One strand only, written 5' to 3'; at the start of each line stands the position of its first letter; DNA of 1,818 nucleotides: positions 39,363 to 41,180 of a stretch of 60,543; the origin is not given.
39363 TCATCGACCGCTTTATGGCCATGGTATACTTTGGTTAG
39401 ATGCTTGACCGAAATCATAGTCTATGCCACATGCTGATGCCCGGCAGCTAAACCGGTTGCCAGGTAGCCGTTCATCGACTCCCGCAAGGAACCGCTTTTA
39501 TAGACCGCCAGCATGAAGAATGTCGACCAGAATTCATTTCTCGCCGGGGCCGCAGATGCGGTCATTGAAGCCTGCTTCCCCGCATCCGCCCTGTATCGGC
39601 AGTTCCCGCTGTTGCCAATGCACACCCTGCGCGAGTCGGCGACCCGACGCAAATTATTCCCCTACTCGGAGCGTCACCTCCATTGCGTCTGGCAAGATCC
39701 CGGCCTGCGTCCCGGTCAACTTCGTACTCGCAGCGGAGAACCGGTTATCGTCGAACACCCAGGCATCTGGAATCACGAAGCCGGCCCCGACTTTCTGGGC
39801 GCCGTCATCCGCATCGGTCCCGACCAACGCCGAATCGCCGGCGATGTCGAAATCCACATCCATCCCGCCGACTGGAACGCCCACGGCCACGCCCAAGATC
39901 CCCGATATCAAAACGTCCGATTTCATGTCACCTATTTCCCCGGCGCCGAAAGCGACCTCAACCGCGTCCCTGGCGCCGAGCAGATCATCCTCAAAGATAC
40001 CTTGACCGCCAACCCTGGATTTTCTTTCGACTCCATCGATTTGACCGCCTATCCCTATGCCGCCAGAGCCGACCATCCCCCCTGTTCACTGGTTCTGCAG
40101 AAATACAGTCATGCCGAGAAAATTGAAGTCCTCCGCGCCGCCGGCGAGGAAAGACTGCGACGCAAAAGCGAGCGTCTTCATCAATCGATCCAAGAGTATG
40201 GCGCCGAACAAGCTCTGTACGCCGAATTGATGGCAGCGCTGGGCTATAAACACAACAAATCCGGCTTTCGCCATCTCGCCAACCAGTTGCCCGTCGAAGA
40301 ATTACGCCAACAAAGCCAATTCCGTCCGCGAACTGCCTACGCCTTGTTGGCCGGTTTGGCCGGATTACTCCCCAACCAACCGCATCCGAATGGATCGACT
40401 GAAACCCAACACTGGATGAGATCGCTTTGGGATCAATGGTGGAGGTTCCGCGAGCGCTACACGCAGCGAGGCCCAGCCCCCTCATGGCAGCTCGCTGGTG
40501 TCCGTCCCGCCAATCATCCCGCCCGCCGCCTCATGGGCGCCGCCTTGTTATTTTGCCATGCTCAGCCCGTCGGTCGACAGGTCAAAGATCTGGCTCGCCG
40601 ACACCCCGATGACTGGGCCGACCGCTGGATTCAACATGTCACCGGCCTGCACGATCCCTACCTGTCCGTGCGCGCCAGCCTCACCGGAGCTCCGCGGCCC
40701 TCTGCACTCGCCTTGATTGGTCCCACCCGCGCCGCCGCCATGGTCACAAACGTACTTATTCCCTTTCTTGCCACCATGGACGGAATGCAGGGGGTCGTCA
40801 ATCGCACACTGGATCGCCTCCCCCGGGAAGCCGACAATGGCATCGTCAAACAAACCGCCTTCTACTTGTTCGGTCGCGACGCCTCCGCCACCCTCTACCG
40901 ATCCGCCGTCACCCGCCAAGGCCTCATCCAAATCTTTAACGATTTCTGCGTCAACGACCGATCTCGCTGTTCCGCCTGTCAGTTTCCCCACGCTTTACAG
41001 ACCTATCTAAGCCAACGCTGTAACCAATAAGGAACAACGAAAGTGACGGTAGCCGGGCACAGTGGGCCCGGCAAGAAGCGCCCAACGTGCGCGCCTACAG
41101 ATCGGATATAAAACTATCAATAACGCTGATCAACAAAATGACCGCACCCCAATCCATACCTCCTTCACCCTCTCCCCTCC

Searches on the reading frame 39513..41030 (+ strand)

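Call 28: search_protein_families(library=pfam, proteins=[window:39513-41030:+])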
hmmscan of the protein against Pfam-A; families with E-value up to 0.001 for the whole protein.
window:39513-41030:+ (505 aa): 1 family
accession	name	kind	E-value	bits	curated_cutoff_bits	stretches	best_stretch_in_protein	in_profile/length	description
PF11013.13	DUF2851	-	1.4e-50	172.8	25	1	53-358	1-292/375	Protein of unknown function (DUF2851)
